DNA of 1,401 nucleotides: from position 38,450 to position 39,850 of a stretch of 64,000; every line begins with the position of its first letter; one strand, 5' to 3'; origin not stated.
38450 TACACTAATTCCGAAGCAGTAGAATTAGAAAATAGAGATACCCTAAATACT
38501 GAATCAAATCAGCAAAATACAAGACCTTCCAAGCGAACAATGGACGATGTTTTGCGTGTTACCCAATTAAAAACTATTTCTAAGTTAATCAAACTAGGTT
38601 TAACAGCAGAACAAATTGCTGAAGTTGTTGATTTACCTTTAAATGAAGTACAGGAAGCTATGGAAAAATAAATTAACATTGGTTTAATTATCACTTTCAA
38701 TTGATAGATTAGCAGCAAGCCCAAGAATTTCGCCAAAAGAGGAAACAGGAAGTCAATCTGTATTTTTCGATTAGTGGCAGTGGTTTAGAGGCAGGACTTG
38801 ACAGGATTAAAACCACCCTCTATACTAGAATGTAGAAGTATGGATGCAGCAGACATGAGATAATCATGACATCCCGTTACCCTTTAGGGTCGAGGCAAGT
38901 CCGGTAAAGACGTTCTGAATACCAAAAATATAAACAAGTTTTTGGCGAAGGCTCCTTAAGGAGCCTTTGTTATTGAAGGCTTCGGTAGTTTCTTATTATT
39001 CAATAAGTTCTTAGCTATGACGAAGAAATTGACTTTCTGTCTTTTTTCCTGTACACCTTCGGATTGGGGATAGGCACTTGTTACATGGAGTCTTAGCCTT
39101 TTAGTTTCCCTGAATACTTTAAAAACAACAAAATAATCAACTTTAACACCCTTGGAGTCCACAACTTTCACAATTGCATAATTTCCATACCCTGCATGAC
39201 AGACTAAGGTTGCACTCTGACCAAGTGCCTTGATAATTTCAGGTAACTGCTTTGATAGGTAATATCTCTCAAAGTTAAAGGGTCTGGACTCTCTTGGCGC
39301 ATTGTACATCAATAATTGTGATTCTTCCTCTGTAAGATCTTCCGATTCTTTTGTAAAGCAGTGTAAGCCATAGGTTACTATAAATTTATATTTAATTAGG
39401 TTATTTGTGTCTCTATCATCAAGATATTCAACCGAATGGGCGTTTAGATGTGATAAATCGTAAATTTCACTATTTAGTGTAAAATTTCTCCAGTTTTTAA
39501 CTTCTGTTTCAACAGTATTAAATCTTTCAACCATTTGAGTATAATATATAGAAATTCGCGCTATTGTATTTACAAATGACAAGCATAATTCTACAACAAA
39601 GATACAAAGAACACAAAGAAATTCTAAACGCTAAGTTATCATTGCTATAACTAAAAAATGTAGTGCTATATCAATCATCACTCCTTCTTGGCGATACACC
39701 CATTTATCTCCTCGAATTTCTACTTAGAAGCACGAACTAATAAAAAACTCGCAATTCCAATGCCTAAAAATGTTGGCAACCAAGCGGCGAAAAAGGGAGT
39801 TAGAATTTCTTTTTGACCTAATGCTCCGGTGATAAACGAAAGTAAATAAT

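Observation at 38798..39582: Strong-promoter structured sRNA convergent on a putative RNase gene: candidate new RNA-antitoxin module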

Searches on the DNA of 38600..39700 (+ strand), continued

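Call 70: search_with_rna_model(model_id=R1, sources=[window, L001, L002, L003, L004, L005, L006, L007, L008, L009, L010, L012, L013, L014, L018, L019, L022, L023, L024, L026, L027, L028, L029, L030, L031, L032, L033, L034, L036, L037, L038, L039, L040, L041, L042, L043, L044, L046, L048, L049, L050, L051, L052, L053, L055, L069], max_evalue=1e-10, make_alignment=true)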
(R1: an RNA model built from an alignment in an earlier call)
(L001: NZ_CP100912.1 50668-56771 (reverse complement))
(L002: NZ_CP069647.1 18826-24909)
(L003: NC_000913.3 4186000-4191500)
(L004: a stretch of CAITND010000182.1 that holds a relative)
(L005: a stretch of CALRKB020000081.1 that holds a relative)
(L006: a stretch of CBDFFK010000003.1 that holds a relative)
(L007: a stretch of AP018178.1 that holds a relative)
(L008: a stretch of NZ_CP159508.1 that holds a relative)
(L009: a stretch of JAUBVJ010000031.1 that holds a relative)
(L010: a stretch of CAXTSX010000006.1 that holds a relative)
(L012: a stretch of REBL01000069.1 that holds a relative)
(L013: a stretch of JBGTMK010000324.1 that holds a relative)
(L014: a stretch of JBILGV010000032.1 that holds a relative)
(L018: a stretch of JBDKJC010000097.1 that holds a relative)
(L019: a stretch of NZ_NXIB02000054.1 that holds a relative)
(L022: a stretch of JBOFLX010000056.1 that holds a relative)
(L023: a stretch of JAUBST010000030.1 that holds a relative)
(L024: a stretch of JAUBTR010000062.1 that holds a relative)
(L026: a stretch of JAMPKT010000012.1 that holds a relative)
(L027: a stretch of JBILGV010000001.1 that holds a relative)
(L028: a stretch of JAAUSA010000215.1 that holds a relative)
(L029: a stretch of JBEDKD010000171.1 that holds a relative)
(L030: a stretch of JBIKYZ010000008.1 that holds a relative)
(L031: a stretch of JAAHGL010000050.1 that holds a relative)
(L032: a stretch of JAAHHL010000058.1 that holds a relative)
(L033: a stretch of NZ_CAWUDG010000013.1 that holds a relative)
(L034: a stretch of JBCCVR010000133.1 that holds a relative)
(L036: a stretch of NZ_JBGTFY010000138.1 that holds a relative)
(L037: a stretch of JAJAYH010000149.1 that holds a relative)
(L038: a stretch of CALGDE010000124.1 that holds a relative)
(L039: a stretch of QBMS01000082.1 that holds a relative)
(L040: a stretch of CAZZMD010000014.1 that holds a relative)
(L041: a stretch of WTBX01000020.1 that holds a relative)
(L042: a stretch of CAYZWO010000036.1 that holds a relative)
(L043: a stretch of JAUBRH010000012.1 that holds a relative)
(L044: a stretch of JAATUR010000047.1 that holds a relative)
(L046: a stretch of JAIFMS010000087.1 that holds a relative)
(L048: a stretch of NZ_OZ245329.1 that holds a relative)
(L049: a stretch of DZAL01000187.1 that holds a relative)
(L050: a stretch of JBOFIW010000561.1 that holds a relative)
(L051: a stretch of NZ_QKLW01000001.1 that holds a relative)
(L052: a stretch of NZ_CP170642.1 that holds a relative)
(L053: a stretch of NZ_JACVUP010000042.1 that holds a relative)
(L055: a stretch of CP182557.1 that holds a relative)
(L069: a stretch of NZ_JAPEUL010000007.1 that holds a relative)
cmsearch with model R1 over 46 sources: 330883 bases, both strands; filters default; matches with E-value up to 1e-10: 46.
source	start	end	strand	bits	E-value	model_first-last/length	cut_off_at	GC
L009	3563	3701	-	161.5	1.3e-34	1-139/139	no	0.42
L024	3545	3682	-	156.3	2.1e-33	1-139/139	no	0.43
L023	3560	3697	-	155.6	2.9e-33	1-139/139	no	0.42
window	38832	38976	+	155.1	3.7e-33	1-139/139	no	0.42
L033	3556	3694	-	154.4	5.5e-33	1-139/139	no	0.4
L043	3693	3830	-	153.7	8e-33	1-139/139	no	0.41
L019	3560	3696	-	153.3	9.8e-33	1-139/139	no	0.42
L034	3569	3706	-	152.9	1.2e-32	1-139/139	no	0.42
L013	3589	3726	-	152.8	1.3e-32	1-139/139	no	0.4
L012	3550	3688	-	152.3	1.6e-32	1-139/139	no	0.4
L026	3560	3696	-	152.2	1.8e-32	1-139/139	no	0.43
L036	3478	3615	-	151.4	2.6e-32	1-139/139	no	0.41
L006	3559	3699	-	149.9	5.8e-32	1-139/139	no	0.44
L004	3604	3748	-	149.1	8.8e-32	1-139/139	no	0.42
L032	3540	3677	-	148.5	1.2e-31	1-139/139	no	0.46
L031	3543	3680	-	148.1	1.5e-31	1-139/139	no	0.44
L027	3568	3721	-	147.9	1.7e-31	1-139/139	no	0.38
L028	3542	3680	-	147.2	2.4e-31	1-139/139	no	0.47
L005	3625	3772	-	147.1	2.5e-31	1-139/139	no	0.47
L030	1458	1611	-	146.8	2.9e-31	1-139/139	no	0.38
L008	3601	3753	-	146.3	3.8e-31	1-139/139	no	0.37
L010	1499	1635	-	144.7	9.2e-31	1-139/139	no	0.45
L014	3556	3710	-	143.3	1.9e-30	1-139/139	no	0.36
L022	3553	3692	-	143.1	2e-30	1-139/139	no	0.41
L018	3469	3616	-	142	3.6e-30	1-139/139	no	0.38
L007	3565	3729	-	141.1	6e-30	1-139/139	no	0.38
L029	3560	3710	-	137.9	3.2e-29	1-139/139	no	0.42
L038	3554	3691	-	131.3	1e-27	1-139/139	no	0.49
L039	3522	3677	-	130.8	1.3e-27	1-139/139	no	0.44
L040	3561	3698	-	125.1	2.5e-26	1-139/139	no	0.49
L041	3551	3689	-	124.5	3.6e-26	1-139/139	no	0.42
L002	2917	3086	+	121.3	1.9e-25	1-139/139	no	0.44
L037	1111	1254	-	120.5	2.9e-25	1-139/139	no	0.44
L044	3534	3682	-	120.3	3.2e-25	1-139/139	no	0.45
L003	4320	4468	-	120.1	3.6e-25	1-139/139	no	0.46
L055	3572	3719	-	115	5.2e-24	1-139/139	no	0.47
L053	678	846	-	110.3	6e-23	1-139/139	no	0.46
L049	2712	2947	+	108.4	1.6e-22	1-139/139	no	0.41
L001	3002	3143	+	101.9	4.9e-21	1-139/139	no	0.49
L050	1801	1946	-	99.9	1.4e-20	1-139/139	no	0.48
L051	3528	3684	-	98.2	3.4e-20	1-139/139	no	0.47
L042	3522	3663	-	97.2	5.9e-20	1-139/139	no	0.43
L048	3528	3684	-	95.1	1.8e-19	1-139/139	no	0.48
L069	3529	3685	-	91.1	1.4e-18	1-139/139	no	0.48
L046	3532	3693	-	86.6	1.5e-17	1-139/139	no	0.38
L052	3512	3655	-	82.6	1.2e-16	1-139/139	no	0.47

Alignment A7: 46 matches aligned to the model, 358 columns, each read 5' to 3' on its own strand. Consensus structure (alignment columns), stored with it:
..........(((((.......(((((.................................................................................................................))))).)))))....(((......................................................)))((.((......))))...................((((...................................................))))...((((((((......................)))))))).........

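Call 94: search_rna_families(sources=[L078, L080, L081, L083, L085, L086, L071, L073, L072], threshold=evalue, max_evalue=0.1)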
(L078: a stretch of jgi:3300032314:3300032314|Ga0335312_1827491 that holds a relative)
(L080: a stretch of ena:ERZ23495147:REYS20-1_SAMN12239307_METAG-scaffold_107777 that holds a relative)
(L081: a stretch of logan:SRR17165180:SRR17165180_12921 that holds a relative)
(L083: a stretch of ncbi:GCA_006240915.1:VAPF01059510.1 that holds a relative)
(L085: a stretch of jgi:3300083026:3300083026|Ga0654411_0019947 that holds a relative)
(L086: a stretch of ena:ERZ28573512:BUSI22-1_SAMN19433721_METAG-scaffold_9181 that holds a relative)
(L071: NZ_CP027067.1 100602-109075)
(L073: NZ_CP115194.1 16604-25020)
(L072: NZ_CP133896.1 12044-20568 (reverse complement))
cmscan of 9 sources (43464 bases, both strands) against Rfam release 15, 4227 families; matches with E-value up to 0.1: 3.
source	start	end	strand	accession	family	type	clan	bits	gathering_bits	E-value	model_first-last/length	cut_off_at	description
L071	8102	8196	+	RF02837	anti-hemB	Gene; sRNA;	-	35.6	49.5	9.2e-05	1-81/81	no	Burkholderia RNA 7 (anti-hemB)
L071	8072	8194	+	RF02501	Atu_C7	Gene; sRNA;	-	29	45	0.0054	1-157/157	no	Rhizobiales sRNA Atu_C7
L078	2041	2157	-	RF00195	RsmY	Gene; sRNA;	CL00106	25.1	57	0.032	1-121/121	no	RsmY RNA family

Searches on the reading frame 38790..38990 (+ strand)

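Call 15: search_protein_families(library=ncbifam, proteins=[L002:3080-3619:-], max_evalue=0.1)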
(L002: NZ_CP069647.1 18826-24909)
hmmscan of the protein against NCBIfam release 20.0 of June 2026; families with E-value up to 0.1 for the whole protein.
L002:3080-3619:- (179 aa): 1 family
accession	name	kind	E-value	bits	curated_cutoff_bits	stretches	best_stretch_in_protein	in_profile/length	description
NF007263.0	PRK09717.1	equivalog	5.1e-100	332.9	324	1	1-179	1-179/179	stationary phase growth adaptation protein YjaZ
